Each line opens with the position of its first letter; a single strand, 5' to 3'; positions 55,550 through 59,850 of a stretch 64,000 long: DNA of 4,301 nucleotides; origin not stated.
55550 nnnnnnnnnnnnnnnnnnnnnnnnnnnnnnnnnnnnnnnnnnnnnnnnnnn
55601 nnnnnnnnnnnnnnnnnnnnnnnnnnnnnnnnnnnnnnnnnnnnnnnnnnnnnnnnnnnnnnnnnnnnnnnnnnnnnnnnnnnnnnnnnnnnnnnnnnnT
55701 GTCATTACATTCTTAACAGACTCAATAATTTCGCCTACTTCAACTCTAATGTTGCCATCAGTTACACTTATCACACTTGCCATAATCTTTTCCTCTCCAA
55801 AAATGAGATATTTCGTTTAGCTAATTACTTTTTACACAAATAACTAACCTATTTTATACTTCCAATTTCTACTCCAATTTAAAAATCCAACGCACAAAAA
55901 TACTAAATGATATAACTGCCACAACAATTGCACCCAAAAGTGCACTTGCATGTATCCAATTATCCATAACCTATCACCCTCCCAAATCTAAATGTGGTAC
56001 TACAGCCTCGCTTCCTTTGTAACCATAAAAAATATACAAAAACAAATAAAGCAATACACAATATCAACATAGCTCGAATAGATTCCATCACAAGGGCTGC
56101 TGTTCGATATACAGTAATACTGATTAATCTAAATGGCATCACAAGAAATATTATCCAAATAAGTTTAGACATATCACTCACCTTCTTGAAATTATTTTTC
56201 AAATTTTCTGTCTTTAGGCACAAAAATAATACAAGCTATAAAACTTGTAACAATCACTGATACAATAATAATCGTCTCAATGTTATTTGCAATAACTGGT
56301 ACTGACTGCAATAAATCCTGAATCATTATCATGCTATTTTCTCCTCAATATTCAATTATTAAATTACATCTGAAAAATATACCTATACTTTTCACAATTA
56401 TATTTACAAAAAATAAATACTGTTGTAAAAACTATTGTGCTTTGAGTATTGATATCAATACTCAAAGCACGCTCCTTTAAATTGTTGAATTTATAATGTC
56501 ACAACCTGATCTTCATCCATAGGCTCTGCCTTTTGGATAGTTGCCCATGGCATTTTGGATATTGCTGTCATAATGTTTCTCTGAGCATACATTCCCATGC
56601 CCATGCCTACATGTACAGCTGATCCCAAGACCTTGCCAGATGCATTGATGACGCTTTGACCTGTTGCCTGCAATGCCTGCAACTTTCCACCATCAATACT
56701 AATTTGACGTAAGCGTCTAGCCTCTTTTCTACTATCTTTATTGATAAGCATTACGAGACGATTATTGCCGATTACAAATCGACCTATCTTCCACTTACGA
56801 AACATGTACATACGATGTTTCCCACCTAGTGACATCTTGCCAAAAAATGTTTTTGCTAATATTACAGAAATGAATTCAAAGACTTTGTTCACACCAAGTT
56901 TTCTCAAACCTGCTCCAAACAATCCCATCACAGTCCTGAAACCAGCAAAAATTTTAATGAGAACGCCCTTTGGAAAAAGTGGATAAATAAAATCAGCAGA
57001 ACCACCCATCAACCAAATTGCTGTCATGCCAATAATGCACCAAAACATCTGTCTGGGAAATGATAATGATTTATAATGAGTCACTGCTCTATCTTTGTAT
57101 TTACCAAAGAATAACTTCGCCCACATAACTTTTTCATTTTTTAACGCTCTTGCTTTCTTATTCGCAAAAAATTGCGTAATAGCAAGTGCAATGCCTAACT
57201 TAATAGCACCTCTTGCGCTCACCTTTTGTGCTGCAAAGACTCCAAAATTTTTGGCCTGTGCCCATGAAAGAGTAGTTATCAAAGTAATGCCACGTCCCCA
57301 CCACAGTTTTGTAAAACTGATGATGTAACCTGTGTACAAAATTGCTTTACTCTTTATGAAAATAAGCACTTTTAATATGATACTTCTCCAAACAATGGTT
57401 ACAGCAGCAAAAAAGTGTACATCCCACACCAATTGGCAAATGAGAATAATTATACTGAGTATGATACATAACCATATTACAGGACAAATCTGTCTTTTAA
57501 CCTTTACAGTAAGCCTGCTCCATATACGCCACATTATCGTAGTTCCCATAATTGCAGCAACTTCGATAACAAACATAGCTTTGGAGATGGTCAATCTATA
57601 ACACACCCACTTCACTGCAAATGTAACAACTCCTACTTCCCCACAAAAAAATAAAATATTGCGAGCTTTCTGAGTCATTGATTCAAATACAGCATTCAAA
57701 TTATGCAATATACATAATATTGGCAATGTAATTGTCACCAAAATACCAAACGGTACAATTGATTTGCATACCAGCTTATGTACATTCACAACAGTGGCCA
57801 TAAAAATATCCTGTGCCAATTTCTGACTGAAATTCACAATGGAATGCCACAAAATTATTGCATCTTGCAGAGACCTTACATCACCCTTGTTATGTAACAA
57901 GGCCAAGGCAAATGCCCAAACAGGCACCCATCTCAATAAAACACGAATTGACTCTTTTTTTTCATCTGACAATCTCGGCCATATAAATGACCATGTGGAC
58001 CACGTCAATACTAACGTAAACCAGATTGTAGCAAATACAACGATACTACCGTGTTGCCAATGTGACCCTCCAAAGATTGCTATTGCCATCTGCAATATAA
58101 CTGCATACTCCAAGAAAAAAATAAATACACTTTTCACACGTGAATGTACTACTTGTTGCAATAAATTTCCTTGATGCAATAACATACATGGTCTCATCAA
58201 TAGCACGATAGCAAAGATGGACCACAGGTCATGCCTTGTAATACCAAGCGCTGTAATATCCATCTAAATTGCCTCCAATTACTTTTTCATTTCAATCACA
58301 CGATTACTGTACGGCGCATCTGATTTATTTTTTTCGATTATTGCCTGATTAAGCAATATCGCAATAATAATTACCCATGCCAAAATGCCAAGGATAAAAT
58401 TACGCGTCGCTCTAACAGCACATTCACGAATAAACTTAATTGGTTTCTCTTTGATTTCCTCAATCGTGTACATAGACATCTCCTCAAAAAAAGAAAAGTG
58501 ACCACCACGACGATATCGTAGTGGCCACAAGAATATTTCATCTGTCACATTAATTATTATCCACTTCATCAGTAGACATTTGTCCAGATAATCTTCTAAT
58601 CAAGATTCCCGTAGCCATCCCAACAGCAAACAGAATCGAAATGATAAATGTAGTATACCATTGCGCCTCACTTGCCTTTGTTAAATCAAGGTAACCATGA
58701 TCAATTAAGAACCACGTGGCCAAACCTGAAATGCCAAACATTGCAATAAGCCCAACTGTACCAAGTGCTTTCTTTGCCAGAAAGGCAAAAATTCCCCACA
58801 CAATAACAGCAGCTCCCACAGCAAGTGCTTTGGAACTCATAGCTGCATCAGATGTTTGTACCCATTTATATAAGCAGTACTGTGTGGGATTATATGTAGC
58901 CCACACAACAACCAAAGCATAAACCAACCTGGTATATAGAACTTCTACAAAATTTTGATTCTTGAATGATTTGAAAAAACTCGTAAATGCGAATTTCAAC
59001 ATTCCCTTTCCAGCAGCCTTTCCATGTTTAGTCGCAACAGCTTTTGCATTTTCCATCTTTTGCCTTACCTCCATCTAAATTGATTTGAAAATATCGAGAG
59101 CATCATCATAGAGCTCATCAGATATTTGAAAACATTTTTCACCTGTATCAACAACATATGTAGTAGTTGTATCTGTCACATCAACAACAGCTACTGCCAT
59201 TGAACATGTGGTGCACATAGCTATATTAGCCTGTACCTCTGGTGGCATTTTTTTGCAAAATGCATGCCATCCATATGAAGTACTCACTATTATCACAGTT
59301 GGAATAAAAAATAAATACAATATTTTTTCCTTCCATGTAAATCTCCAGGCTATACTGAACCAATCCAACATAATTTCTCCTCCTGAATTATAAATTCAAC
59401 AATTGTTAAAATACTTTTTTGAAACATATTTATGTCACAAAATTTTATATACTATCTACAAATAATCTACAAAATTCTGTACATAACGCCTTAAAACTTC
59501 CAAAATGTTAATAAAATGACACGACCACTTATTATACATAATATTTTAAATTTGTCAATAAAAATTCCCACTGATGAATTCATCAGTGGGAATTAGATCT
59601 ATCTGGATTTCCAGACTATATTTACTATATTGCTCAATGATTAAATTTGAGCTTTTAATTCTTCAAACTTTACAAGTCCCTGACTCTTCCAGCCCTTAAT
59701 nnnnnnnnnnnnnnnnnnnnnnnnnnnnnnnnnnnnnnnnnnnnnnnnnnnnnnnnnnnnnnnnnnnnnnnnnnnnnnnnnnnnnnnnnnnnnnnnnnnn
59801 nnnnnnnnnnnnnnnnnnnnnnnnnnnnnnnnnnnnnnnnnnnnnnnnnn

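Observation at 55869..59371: Tightly coupled membrane operon with overlapping mini-ORFs (590-aa polytopic protein plus 96-, 174- and 98-aa partners, plus 32- and 46-aa hydrophobic peptides)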

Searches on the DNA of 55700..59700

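Call 99: search_rna_families(source=window, start=55700, end=59700, threshold=evalue, max_evalue=1)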
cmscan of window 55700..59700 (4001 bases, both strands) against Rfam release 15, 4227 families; matches with E-value up to 1: 1.
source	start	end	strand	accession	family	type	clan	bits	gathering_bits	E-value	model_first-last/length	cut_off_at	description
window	58530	58594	-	RF00008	Hammerhead_3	Gene; ribozyme;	CL00010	20.8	48.5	0.59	1-54/54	no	Hammerhead ribozyme (type III)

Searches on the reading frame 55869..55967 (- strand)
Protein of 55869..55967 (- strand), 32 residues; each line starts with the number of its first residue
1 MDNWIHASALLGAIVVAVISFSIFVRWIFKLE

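Call 48: search_protein_families(library=padloc, proteins=[window:55869-55967:-], max_evalue=0.01)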
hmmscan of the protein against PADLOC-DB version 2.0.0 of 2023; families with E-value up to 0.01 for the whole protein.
window:55869-55967:- (32 aa): 0 families

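Call 49: search_protein_families(library=phrogs, proteins=[window:55869-55967:-], max_evalue=0.01)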
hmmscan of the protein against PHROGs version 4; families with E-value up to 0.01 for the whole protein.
window:55869-55967:- (32 aa): 0 families

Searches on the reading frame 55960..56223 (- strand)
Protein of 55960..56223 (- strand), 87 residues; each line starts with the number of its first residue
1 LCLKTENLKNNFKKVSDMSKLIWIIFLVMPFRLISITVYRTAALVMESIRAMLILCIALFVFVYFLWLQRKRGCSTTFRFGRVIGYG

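Call 6: search_protein_families(library=pfam, proteins=[window:55960-56223:-], max_evalue=1)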
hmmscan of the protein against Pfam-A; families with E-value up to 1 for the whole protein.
window:55960-56223:- (87 aa): 3 families
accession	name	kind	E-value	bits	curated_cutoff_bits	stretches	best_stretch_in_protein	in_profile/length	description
PF23540.2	DesK_N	-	0.002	18.7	24.8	1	7-69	3-58/151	DesK N-terminal domain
PF05875.18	Ceramidase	-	0.017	14.9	32.5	1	26-79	141-195/259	Ceramidase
PF17410.7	Stevor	-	0.1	12.6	25.4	1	37-75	226-264/275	Subtelomeric Variable Open Reading frame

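Call 7: search_protein_families(library=ncbifam, proteins=[window:55960-56223:-], max_evalue=1)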
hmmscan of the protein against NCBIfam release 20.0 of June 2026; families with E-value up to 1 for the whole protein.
window:55960-56223:- (87 aa): 5 families
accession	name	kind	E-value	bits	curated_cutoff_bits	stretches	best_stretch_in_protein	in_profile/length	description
NF046075.1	UpsF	equivalog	0.0046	15.8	400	1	6-63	190-241/484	membrane pilin protein UpsF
NF053846.1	glyco_with_XrtP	equivalog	0.062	12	520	1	10-75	359-423/440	XrtP-associated glycosyltransferase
NF038219.1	IcmV_IVB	equivalog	0.095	12.8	100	1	3-76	63-138/149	type IVB secretion system protein IcmV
NF046000.1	MAG1210_fam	subfamily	0.21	10.2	275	1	5-69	52-116/550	MAG1210 family protein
NF045975.1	VirB4_plasma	equivalog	0.56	7.8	590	1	4-71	3-72/894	Mbov_0397 family ICE element conjugal transfer ATPase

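Call 34: list_cluster_members(proteins=[window:56195-56332:-, window:55963-56172:-, window:55960-56223:-, window:55872-55967:-, window:59075-59371:-, window:58550-59074:-, window:58550-59056:-, window:58279-58569:-, window:58279-58476:-, window:58279-58470:-])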
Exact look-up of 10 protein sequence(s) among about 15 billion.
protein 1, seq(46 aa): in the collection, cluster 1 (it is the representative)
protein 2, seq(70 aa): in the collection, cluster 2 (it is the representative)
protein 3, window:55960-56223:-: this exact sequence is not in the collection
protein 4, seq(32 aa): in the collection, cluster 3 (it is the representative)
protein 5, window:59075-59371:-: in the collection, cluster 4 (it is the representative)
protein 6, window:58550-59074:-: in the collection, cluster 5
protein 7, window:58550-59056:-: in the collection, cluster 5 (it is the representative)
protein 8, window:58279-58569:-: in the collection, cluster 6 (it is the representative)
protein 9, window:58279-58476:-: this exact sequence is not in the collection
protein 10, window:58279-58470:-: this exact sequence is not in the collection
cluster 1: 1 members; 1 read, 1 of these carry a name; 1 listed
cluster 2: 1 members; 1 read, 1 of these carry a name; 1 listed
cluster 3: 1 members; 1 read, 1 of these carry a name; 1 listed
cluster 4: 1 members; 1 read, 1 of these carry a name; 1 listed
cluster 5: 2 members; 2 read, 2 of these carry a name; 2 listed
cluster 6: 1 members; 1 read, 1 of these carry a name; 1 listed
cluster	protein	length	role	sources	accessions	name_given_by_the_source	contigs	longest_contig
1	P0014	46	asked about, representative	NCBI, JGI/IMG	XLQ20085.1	MAG: hypothetical protein ACKUBY_05910 [Candidatus Moraniibacteriota bacterium] | hypothetical protein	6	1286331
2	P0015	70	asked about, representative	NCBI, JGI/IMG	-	ABC-type nickel/cobalt efflux system permease component RcnA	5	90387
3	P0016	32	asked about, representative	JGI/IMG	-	hypothetical protein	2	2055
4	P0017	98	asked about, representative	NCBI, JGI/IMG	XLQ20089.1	MAG: hypothetical protein ACKUBY_05930 [Candidatus Moraniibacteriota bacterium] | hypothetical protein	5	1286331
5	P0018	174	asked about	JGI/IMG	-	succinate-acetate transporter protein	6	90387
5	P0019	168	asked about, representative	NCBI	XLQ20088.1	MAG: DUF6524 family protein [Candidatus Moraniibacteriota bacterium]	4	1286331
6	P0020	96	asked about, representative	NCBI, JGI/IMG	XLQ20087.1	MAG: hypothetical protein ACKUBY_05920 [Candidatus Moraniibacteriota bacterium] | hypothetical protein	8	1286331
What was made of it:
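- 56192..56332 (-): m46: 46-aa single-TM mini-ORF, outside the operon. GenBank XLQ20085.1 (call 34).
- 55960..56172 (-): m70: 70-aa two-TM mini-ORF. Listed from NCBI and JGI/IMG (call 34).
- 55869..55967 (-): m32: 32-aa single-TM mini-ORF. Its start overlaps the m70 stop (ATGgaTAA). Called by JGI/IMG (call 34).
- On Pfam DUF6524 (PF20134): GenBank also names it a DUF6524 family protein (call 34).
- Checked: The 70-aa sequence is listed from NCBI and JGI/IMG, and the 32-aa sequence from JGI/IMG only (call 34).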

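Call 48: search_protein_families(library=padloc, proteins=[window:55960-56172:-], max_evalue=0.01)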
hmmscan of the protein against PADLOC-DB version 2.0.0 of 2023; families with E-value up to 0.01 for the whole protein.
window:55960-56172:- (70 aa): 0 families

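Call 49: search_protein_families(library=phrogs, proteins=[window:55960-56172:-], max_evalue=0.01)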
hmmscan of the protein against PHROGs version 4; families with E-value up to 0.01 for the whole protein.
window:55960-56172:- (70 aa): 0 families
